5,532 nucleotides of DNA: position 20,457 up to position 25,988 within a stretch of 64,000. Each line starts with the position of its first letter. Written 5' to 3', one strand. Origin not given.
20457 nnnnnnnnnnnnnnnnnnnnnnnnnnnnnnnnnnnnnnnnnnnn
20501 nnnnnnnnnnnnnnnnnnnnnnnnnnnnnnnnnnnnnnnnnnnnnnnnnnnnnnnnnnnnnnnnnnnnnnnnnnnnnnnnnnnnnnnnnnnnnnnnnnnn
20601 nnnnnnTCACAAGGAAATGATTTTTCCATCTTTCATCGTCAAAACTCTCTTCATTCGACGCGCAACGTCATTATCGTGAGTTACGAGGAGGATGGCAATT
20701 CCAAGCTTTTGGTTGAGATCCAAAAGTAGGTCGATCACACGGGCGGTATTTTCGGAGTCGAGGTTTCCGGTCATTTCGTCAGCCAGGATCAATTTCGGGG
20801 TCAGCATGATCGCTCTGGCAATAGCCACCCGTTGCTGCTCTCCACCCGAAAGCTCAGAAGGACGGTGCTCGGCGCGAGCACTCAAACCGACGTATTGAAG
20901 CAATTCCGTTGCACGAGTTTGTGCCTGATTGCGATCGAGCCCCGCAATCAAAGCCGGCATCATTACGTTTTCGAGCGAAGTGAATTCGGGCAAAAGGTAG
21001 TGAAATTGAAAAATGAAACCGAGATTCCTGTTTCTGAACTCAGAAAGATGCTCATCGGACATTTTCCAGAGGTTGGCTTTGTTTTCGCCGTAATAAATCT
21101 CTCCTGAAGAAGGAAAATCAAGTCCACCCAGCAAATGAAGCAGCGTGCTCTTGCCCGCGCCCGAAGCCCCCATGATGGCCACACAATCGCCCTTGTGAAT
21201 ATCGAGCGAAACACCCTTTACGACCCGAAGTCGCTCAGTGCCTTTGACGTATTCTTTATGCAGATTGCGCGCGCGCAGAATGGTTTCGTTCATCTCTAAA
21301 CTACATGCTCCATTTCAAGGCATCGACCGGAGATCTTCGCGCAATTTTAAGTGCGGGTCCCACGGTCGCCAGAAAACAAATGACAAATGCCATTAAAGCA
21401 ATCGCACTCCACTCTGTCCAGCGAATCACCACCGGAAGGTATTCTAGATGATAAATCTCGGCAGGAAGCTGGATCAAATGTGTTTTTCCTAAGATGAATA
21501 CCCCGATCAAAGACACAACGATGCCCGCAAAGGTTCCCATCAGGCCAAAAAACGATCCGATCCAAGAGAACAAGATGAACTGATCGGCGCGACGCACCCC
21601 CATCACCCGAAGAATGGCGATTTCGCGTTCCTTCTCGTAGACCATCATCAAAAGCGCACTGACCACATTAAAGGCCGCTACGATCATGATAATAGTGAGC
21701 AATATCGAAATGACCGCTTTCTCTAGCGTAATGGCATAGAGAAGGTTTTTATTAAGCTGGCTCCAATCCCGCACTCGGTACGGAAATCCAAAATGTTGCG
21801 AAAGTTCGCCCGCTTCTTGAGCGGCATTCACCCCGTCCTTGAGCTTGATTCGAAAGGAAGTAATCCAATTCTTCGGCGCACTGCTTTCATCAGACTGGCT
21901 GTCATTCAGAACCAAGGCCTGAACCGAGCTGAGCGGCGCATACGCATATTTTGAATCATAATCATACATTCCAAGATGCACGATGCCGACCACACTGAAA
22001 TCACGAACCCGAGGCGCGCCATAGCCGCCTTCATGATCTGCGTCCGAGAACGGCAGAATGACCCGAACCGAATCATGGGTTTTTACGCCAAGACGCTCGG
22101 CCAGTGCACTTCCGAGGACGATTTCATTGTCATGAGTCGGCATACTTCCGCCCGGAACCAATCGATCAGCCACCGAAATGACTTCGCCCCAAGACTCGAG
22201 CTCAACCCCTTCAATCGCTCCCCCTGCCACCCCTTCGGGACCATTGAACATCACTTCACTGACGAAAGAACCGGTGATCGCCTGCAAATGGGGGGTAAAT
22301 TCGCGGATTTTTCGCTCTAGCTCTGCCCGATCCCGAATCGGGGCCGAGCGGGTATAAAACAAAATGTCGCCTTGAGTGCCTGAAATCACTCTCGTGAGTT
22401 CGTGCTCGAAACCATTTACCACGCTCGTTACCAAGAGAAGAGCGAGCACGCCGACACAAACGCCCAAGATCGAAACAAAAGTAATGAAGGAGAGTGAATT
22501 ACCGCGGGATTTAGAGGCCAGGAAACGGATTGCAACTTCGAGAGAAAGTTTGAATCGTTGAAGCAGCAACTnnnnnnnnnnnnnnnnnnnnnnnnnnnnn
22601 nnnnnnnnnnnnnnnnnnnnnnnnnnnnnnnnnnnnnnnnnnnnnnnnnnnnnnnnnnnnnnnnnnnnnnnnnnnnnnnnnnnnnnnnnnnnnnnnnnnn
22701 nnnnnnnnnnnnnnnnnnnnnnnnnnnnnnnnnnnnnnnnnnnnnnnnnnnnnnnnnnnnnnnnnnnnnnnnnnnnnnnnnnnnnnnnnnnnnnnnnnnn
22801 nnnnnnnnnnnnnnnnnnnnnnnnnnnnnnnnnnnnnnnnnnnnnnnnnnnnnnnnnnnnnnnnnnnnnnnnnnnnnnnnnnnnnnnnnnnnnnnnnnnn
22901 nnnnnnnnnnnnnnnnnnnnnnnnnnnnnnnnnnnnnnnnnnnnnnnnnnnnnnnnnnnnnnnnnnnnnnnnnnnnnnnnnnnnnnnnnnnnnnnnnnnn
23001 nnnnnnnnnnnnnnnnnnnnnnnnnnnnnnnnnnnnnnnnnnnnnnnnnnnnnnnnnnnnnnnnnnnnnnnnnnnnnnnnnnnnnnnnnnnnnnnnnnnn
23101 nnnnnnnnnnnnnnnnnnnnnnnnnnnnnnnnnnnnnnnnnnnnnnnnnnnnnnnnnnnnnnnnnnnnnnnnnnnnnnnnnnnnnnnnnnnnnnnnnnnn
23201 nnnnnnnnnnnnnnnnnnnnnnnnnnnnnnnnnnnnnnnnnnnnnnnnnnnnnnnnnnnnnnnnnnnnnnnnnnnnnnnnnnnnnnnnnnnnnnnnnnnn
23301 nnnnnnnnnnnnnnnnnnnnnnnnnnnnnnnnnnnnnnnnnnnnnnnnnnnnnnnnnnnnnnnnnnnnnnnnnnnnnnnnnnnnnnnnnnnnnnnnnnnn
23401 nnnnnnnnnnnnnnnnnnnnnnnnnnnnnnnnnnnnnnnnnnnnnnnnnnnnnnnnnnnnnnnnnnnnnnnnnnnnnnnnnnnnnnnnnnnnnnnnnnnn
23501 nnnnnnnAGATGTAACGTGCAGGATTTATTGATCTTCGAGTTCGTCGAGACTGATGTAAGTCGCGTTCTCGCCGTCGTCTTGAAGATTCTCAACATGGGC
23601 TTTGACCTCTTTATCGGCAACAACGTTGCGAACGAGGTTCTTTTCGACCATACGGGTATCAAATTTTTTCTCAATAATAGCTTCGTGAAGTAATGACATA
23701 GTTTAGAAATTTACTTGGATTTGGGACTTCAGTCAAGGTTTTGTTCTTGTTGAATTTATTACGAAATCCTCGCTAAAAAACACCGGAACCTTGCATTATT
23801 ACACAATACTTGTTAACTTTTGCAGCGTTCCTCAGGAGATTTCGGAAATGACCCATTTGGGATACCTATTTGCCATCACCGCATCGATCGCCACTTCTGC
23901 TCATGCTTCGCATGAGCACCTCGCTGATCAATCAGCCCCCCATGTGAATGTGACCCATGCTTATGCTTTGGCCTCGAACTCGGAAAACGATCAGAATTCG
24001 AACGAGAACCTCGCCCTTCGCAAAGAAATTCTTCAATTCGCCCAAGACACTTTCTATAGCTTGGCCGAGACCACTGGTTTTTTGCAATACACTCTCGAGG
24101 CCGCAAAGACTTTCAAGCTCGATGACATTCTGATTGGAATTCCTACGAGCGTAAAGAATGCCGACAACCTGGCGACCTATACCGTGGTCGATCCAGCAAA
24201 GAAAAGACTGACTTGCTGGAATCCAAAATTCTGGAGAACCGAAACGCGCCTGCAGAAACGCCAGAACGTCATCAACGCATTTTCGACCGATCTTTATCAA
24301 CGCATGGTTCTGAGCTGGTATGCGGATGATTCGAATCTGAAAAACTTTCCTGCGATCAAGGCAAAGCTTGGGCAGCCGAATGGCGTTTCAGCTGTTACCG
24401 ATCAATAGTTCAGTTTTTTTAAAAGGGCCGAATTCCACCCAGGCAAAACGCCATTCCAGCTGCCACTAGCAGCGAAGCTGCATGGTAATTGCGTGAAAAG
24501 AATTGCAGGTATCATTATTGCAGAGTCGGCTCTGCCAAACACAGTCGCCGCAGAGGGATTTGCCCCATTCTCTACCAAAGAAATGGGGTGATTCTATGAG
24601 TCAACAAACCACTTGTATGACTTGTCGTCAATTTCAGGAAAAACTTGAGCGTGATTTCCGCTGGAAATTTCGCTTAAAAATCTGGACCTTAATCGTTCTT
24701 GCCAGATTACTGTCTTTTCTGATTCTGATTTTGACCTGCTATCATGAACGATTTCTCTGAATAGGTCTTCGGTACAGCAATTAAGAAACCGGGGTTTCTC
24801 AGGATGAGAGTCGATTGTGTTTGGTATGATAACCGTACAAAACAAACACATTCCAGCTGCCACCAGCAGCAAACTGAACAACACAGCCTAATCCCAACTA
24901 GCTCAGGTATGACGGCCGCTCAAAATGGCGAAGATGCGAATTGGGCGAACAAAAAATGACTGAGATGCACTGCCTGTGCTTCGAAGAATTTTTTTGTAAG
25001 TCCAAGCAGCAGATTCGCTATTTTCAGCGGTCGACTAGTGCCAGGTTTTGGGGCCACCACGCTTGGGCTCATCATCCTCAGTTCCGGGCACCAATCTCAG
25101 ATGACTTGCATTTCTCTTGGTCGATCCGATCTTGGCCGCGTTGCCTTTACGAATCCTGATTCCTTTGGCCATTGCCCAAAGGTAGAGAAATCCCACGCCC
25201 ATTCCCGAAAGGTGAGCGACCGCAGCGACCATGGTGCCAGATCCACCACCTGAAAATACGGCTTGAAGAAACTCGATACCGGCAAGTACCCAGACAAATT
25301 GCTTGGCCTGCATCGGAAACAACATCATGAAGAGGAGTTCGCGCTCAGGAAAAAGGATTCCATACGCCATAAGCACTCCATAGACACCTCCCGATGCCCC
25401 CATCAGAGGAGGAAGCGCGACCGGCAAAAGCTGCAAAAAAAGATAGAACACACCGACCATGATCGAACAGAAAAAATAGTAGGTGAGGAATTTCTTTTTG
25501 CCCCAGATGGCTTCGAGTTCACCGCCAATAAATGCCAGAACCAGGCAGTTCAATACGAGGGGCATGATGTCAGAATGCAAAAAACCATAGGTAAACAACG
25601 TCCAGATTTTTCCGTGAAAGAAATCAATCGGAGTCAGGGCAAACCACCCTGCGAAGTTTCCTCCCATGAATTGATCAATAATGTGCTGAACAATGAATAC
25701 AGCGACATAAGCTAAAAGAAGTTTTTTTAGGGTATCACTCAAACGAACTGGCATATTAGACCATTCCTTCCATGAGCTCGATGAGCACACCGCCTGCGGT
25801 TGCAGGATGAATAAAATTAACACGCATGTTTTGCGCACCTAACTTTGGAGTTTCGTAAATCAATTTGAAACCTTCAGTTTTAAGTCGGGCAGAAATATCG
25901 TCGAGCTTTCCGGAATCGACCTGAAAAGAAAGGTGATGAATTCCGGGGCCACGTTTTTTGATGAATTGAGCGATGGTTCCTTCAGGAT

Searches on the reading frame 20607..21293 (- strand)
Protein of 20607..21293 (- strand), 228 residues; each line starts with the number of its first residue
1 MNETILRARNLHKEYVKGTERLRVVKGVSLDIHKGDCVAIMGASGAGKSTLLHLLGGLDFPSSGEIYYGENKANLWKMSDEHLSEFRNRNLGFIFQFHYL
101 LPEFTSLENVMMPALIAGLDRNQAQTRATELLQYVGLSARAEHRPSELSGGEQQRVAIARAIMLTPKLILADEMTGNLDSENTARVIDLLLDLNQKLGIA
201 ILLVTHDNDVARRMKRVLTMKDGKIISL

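Call 10: search_protein_families(library=pfam, proteins=[window:20607-21293:-], max_evalue=0.0001)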
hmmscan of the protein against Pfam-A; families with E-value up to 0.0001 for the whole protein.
window:20607-21293:- (228 aa): 2 families
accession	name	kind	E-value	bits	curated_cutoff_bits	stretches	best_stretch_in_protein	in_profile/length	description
PF00005.33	ABC_tran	-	1.4e-31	110.4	25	1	25-175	1-136/137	ABC transporter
PF02463.25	SMC_N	-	1.1e-05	25.5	40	0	140-221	129-212/220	RecF/RecN/SMC N terminal domain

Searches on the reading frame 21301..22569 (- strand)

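Call 10: search_protein_families(library=pfam, proteins=[window:21301-22569:-], max_evalue=0.0001)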
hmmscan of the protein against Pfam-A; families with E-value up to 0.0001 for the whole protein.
window:21301-22569:- (422 aa): 2 families
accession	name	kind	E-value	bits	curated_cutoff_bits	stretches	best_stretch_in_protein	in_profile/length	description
PF02687.27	FtsX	-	1.9e-16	60.6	25.5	1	289-414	2-120/120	FtsX-like permease C-terminal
PF12704.14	MacB_PCD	-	1.7e-13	51.8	27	1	30-256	1-204/207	MacB-like periplasmic core domain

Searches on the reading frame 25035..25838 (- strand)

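Call 10: search_protein_families(library=pfam, proteins=[window:25035-25838:-], max_evalue=0.0001)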
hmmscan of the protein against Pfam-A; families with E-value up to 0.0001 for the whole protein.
window:25035-25838:- (267 aa): 2 families
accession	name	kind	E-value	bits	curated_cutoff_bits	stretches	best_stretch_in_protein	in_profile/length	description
PF01694.28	Rhomboid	-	3.6e-22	79.5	22.6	1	76-224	2-141/143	Rhomboid domain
PF08551.15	DUF1751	-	5.7e-08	33.7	22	1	78-138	8-68/99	Eukaryotic integral membrane protein (DUF1751)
